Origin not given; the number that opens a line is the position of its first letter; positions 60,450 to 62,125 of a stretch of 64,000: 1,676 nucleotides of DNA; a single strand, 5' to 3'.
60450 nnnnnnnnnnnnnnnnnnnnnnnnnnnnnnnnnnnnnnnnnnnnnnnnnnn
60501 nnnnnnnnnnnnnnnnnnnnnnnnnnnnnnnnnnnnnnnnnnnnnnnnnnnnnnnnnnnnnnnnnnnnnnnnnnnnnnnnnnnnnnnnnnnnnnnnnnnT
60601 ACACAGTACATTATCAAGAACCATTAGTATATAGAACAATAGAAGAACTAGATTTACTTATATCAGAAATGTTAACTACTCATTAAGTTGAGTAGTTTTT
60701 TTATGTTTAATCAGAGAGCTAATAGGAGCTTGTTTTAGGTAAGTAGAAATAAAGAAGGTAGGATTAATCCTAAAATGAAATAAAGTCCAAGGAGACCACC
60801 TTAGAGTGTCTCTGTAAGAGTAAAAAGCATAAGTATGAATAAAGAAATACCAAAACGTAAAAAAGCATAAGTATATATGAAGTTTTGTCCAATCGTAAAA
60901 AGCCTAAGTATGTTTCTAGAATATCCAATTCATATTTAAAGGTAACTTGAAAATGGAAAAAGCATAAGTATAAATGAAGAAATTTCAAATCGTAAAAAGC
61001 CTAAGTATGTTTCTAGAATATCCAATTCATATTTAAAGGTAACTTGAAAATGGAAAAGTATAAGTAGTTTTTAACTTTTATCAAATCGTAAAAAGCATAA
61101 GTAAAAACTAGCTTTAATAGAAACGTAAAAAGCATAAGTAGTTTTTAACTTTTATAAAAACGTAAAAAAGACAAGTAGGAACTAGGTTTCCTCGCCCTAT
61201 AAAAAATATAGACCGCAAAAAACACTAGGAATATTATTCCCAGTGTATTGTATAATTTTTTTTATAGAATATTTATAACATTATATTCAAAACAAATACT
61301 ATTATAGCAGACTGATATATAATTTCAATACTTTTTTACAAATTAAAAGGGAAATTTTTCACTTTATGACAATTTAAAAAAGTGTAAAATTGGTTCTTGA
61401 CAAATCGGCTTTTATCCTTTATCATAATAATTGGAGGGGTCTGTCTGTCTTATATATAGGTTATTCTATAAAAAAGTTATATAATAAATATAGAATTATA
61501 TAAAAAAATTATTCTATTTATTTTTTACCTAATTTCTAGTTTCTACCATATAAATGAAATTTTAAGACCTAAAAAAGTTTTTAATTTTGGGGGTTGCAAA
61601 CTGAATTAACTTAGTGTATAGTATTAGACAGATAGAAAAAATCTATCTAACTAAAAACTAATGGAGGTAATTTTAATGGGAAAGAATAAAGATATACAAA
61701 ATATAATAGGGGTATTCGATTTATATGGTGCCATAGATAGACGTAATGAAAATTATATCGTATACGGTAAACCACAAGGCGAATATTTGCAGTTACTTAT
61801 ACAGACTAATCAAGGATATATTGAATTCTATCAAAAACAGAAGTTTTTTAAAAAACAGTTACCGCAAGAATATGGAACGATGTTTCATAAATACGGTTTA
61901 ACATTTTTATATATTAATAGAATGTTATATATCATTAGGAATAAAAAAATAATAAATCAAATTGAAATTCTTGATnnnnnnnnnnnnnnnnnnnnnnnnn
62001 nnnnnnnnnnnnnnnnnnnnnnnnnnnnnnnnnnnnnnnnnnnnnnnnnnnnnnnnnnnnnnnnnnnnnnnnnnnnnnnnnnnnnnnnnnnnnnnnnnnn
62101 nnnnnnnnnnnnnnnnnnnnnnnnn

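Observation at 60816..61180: Iteron-like array of nine or more ~16-bp repeats with a perfectly duplicated ~70-bp block, in a 1-kb non-coding region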

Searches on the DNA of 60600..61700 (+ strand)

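Call 5: search_dna_similar(query=window:60600-61700:+, collection=phages, mode=distant, max_rows=30)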
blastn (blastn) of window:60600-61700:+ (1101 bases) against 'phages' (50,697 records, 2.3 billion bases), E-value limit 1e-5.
Records with a match: 246; places in all: 346; records where one place covers at least 80% of the query: 0.
Best place of each record, by identity: 95-99% 5; 90-95% 33; 80-90% 180; 60-80% 28.
By first word of the organism name: Staphylococcus 246.
By host as written in the record: Staphylococcus aureus 85; - 30; Staphylococcus sp. 18; Staphylococcus carnosus TM300 9; Staphylococcus aureus ATCC 25923 8; Staphylococcus xylosus M1997-2/10 8; Staphylococcus epidermidis 6; Staphylococcus 6; and 50 more.
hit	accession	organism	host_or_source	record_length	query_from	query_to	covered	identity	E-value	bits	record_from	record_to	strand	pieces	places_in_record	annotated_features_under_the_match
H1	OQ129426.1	Staphylococcus phage vB_SauM_JDF86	Staphylococcus aureus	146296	1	1097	76%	82.9%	4e-127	958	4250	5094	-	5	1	hypothetical protein (x2)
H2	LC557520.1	Staphylococcus phage vB_SsapH-Golestan101-M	Staphylococcus saprophyticus 101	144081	269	1101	73%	78.0%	1e-102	701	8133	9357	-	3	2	hypothetical protein (x3)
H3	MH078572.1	Staphylococcus phage phiSA_BS1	Staphylococcus sp. ATCC 25923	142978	1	569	52%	77.3%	2e-93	466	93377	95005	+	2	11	hypothetical protein (x2)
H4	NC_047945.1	Staphylococcus phage phiSA_BS1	Staphylococcus sp. ATCC 25923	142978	1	569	52%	77.3%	2e-93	466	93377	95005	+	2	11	hypothetical protein (x2)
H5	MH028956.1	Staphylococcus phage phiSA_BS2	Staphylococcus aureus ATCC 25923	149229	14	569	50%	77.3%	3e-90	456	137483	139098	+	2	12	hypothetical protein (x2)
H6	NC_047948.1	Staphylococcus phage phiSA_BS2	Staphylococcus aureus ATCC 25923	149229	14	569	50%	77.3%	3e-90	456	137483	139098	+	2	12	hypothetical protein (x2)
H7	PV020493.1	Staphylococcus phage RSM-J51Sa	-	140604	223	1101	44%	81.0%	6e-112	475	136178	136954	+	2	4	record has no annotation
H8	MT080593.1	Staphylococcus phage vB_SauM_EW36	Staphylococcus carnosus TM300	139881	611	983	34%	79.2%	4e-57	320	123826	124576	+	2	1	record has no annotation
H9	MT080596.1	Staphylococcus phage vB_SauM_EW42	Staphylococcus carnosus TM300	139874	611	983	34%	79.2%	4e-57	320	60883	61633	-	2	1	record has no annotation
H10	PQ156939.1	Staphylococcus phage vB_SauM_HN01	Staphylococcus sp.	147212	611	985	33%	82.1%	2e-72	354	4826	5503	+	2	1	hypothetical protein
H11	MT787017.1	Staphylococcus phage WV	Staphylococcus aureus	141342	618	985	32%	81.5%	2e-68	340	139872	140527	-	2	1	record has no annotation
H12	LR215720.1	Staphylococcus phage Stab23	-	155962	611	955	30%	79.8%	5e-56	302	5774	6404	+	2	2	repeat_region | g017c: hypothetical protein | ribosome_binding_site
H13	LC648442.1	Staphylococcus phage vB_SsapH-Golestan-105-M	Staphylococcus saprophyticus 105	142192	618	955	28%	82.2%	5e-62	310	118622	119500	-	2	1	hypothetical protein (x2)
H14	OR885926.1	Staphylococcus phage 184DA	Staphylococcus sp.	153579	693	983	26%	83.2%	3e-83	315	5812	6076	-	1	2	hypothetical protein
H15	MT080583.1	Staphylococcus phage vB_SauM_EW13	Staphylococcus carnosus TM300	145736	693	983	26%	82.2%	1e-75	289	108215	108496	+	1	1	record has no annotation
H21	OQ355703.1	Staphylococcus phage vB_SepM_BE25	Staphylococcus epidermidis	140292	728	893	15%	72.5%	9e-15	88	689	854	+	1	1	hypothetical protein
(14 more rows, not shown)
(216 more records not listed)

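Call 7: get_annotated_region(hit=H12, flank=4000)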
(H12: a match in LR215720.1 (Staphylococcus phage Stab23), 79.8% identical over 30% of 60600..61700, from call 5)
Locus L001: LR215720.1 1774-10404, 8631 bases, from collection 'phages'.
description: Staphylococcus phage Stab23 genome assembly, chromosome: I.
organism: Staphylococcus phage Stab23 (NCBI taxid 2490451)
taxonomy: Viruses; Duplodnaviria; Heunggongvirae; Uroviricota; Caudoviricetes; Herelleviridae; Twortvirinae
host: -; source: -; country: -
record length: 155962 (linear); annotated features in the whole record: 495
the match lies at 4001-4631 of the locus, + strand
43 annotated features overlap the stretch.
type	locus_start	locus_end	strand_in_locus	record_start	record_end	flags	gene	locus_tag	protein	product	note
repeat_region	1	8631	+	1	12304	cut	-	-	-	-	-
regulatory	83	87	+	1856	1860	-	-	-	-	ribosome_binding_site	-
CDS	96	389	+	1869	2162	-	g004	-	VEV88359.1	TreA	-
regulatory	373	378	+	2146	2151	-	g004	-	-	ribosome_binding_site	-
CDS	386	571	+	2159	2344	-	g005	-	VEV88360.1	membrane protein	-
regulatory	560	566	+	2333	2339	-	g005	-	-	ribosome_binding_site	-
CDS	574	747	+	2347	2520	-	g006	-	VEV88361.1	membrane protein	-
regulatory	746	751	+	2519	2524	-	-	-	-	ribosome_binding_site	-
CDS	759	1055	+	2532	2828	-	g007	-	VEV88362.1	hypothetical protein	-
regulatory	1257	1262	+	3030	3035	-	-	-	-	ribosome_binding_site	-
CDS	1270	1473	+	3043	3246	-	g008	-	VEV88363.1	putative membrane protein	-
regulatory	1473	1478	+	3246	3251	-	-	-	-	ribosome_binding_site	-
CDS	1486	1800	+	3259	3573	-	g009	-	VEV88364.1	hypothetical protein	-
regulatory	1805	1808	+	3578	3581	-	-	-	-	ribosome_binding_site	-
CDS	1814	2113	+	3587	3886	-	g010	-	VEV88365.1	hypothetical protein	-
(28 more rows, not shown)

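Call 14: get_annotated_region(hit=H5, flank=3000)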
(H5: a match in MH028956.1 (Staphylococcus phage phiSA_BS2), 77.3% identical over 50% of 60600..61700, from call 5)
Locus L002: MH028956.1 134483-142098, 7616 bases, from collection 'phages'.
description: Staphylococcus phage phiSA_BS2, complete genome.
organism: Staphylococcus phage phiSA_BS2 (NCBI taxid 2126724)
taxonomy: Viruses; Duplodnaviria; Heunggongvirae; Uroviricota; Caudoviricetes; Herelleviridae; Twortvirinae; Baoshanvirus; Baoshanvirus BS2
host: Staphylococcus aureus ATCC 25923; source: cow farm; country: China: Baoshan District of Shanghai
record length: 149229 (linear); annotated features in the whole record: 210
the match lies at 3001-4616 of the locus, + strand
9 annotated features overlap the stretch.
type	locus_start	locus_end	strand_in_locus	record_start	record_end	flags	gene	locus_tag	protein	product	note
CDS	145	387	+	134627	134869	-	-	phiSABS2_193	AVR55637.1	hypothetical protein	-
CDS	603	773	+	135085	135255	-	-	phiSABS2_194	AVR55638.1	hypothetical protein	-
CDS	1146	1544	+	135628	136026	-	-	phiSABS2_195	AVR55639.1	hypothetical protein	-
CDS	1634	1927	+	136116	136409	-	-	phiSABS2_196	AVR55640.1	hypothetical protein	-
CDS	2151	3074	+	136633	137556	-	-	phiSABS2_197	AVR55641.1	hypothetical protein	-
CDS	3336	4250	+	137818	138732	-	-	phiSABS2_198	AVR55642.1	hypothetical protein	-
CDS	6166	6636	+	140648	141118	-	-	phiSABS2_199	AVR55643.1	hypothetical protein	-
CDS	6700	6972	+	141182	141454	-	-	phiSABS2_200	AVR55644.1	hypothetical protein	-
CDS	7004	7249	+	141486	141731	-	-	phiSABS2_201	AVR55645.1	hypothetical protein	-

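Call 15: get_annotated_region(hit=H1, flank=3000)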
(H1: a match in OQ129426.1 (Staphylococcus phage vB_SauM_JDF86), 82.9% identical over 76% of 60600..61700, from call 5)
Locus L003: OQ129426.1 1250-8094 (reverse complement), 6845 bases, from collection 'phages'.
description: Staphylococcus phage vB_SauM_JDF86, complete genome.
organism: Staphylococcus phage vB_SauM_JDF86 (NCBI taxid 3038179)
taxonomy: Viruses; Duplodnaviria; Heunggongvirae; Uroviricota; Caudoviricetes; Herelleviridae; Twortvirinae; Baoshanvirus
host: Staphylococcus aureus; source: sewage; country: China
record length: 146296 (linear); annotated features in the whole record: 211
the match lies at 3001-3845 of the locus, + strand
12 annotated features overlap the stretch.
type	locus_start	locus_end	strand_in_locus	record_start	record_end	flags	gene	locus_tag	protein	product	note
CDS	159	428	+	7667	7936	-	-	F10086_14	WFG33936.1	hypothetical protein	-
CDS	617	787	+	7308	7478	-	-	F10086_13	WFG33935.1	hypothetical protein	hypothetical protein P108_0115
CDS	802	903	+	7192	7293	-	-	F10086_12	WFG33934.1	hypothetical protein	-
CDS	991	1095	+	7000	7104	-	-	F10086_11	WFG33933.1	hypothetical protein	-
CDS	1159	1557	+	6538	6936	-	-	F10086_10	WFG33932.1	hypothetical protein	-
CDS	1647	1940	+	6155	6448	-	-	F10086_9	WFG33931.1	hypothetical protein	hypothetical protein qdsa001_10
CDS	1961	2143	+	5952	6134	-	-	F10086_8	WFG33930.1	hypothetical protein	-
CDS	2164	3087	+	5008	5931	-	-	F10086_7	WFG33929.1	hypothetical protein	-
CDS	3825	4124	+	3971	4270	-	-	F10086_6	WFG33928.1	hypothetical protein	-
CDS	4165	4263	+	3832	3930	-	-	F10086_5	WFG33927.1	hypothetical protein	-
CDS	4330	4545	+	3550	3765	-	-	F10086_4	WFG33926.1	hypothetical protein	-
CDS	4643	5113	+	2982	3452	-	-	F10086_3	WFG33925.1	hypothetical protein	hypothetical protein qdsa001_16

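Call 20: get_annotated_region(hit=H2, flank=3000)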
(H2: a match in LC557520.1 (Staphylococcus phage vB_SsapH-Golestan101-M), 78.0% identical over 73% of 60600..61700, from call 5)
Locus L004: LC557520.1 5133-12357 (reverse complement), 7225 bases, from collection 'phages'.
description: Staphylococcus phage vB_SsapH-Golestan101-M DNA, complete genome.
organism: Staphylococcus phage vB_SsapH-Golestan101-M (NCBI taxid 2741341)
taxonomy: Viruses; Duplodnaviria; Heunggongvirae; Uroviricota; Caudoviricetes; Herelleviridae; Twortvirinae; Baoshanvirus
host: Staphylococcus saprophyticus 101; source: -; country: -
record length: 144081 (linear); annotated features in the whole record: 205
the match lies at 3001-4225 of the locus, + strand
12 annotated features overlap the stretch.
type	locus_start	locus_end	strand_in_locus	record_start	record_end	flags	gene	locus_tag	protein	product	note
CDS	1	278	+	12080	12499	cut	-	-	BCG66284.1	hypothetical protein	Golestan23; ORF23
CDS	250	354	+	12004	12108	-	-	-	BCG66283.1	hypothetical protein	Golestan22; ORF22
CDS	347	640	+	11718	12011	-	-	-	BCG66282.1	hypothetical protein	Golestan21; ORF21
CDS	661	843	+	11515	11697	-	-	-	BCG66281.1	hypothetical protein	Golestan20; ORF20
CDS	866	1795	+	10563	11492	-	-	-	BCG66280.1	hypothetical protein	Golestan19; ORF19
CDS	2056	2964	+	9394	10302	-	-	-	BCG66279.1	hypothetical protein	Golestan18; ORF18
CDS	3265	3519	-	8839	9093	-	-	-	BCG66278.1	hypothetical protein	Golestan17; ORF17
CDS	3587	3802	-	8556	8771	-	-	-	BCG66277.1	hypothetical protein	Golestan16; ORF16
CDS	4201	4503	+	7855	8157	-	-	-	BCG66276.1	hypothetical protein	Golestan15; ORF15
CDS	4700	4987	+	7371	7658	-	-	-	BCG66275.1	TreK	Golestan14; ORF14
CDS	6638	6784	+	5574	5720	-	-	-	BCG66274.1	membrane protein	Golestan13; ORF13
CDS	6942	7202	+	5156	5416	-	-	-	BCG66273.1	hypothetical protein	Golestan12; ORF12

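Call 21: get_annotated_region(hit=H7, flank=3600)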
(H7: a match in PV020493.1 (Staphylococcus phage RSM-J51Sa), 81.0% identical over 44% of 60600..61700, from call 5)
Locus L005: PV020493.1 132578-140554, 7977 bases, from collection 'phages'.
description: UNVERIFIED: Staphylococcus phage RSM-J51Sa contig_1, partial genome.
organism: Staphylococcus phage RSM-J51Sa (NCBI taxid 3401081)
taxonomy: Viruses; Duplodnaviria; Heunggongvirae; Uroviricota; Caudoviricetes; Herelleviridae; Twortvirinae; Baoshanvirus
host: -; source: -; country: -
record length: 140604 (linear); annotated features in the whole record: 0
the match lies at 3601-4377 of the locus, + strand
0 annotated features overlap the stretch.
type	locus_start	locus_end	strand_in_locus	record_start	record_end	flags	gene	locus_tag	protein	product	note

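Call 48: get_annotated_region(hit=H3, flank=2500)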
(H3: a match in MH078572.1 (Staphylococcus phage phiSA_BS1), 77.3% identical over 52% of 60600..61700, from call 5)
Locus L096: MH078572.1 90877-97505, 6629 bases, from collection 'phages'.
description: Staphylococcus phage phiSA_BS1, complete genome.
organism: Staphylococcus phage phiSA_BS1 (NCBI taxid 2126734)
taxonomy: Viruses; Duplodnaviria; Heunggongvirae; Uroviricota; Caudoviricetes; Herelleviridae; Twortvirinae; Baoshanvirus; Baoshanvirus BS1
host: Staphylococcus sp. ATCC 25923; source: dairy farm; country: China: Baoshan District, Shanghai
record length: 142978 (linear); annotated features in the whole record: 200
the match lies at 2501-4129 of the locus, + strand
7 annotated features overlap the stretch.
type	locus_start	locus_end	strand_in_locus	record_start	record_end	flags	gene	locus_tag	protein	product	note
CDS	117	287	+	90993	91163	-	-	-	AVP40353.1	hypothetical protein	-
CDS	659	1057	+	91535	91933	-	-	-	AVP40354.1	hypothetical protein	-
CDS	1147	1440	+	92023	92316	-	-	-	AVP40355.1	hypothetical protein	-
CDS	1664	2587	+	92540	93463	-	-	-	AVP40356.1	hypothetical protein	-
CDS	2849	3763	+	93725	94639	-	-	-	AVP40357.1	hypothetical protein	-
CDS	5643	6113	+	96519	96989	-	-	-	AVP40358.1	hypothetical protein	-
CDS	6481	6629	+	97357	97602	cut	-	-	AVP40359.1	hypothetical protein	-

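Call 106: get_annotated_region(hit=H21, flank=1500)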
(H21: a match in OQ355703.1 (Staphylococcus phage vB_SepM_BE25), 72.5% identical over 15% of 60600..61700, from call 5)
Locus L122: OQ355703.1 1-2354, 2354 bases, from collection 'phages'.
description: Staphylococcus phage vB_SepM_BE25, complete genome.
organism: Staphylococcus phage vB_SepM_BE25 (NCBI taxid 3028900)
taxonomy: Viruses; Duplodnaviria; Heunggongvirae; Uroviricota; Caudoviricetes; Herelleviridae; Twortvirinae; Sepunavirus
host: Staphylococcus epidermidis; source: Human skin; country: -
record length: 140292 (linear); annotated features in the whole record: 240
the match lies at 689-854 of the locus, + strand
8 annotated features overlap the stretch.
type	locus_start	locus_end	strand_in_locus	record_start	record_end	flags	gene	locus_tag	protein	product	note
CDS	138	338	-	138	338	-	-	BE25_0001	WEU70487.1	hypothetical protein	-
CDS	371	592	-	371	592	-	-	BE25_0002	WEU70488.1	hypothetical protein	-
CDS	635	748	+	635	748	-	-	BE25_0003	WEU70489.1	hypothetical protein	-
CDS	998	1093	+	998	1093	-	-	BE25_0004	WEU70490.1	hypothetical protein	-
CDS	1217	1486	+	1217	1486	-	-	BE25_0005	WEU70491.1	hypothetical protein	-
CDS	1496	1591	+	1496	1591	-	-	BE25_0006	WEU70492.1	hypothetical protein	-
CDS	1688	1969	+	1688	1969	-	-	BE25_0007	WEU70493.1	hypothetical protein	-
CDS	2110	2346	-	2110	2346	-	-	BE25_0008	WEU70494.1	hypothetical protein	-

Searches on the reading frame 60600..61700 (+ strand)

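Call 59: search_protein_families(library=pfam, proteins=[L002:3336-4247:+], max_evalue=0.1)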
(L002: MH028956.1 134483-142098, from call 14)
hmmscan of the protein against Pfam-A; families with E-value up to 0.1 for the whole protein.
L002:3336-4247:+ (304 aa): 2 families
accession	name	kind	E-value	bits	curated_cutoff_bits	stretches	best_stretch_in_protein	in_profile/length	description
PF13392.12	HNH_3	-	3.3e-08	33.5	24.8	1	212-239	17-44/46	HNH endonuclease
PF07463.16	NUMOD4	-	1.9e-07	31.7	23.4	1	154-190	12-48/49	NUMOD4 motif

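Call 60: search_protein_families(library=phrogs, proteins=[L002:3336-4247:+], max_evalue=0.01)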
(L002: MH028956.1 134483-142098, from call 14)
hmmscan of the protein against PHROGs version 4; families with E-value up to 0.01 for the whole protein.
L002:3336-4247:+ (304 aa): 8 families
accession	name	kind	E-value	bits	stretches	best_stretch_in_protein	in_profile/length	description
phrog_59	-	DNA, RNA and nucleotide metabolism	9.3e-27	95.4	1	1-304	49-275/423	HNH endonuclease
phrog_959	-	DNA, RNA and nucleotide metabolism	9.5e-22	78.2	2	153-247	16-110/138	HNH endonuclease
phrog_1492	-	DNA, RNA and nucleotide metabolism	1e-11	45.6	1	155-238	57-154/414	HNH endonuclease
phrog_7545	-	DNA, RNA and nucleotide metabolism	2.5e-09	38.5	1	163-246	56-136/160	HNH endonuclease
phrog_14913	-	DNA, RNA and nucleotide metabolism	3.9e-06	28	1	189-243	34-88/149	HNH endonuclease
phrog_17657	-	DNA, RNA and nucleotide metabolism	9.2e-06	26.5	0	152-220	76-151/168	HNH endonuclease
phrog_144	-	DNA, RNA and nucleotide metabolism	0.00023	21.8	1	202-253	89-143/175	HNH endonuclease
phrog_30377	-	DNA, RNA and nucleotide metabolism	0.0013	19.9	0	212-245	24-58/82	HNH endonuclease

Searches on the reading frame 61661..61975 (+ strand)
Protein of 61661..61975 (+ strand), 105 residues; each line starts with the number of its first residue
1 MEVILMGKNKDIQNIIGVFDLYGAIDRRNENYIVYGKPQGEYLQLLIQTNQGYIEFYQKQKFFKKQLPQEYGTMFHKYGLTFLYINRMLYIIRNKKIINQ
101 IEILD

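Call 59: search_protein_families(library=pfam, proteins=[window:61661-61975:+], max_evalue=0.1)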
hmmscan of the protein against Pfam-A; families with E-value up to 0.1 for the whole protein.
window:61661-61975:+ (105 aa): 1 family
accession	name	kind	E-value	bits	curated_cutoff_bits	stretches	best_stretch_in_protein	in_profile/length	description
PF24023.1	DUF7335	-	0.0098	16.7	27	1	14-100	9-98/101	Family of unknown function (DUF7335)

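Call 60: search_protein_families(library=phrogs, proteins=[window:61661-61975:+], max_evalue=0.01)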
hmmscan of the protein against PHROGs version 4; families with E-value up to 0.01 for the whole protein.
window:61661-61975:+ (105 aa): 1 family
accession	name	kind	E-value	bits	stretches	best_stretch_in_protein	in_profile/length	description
phrog_2601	-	unknown function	0.00025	22.2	1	13-100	8-100/103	-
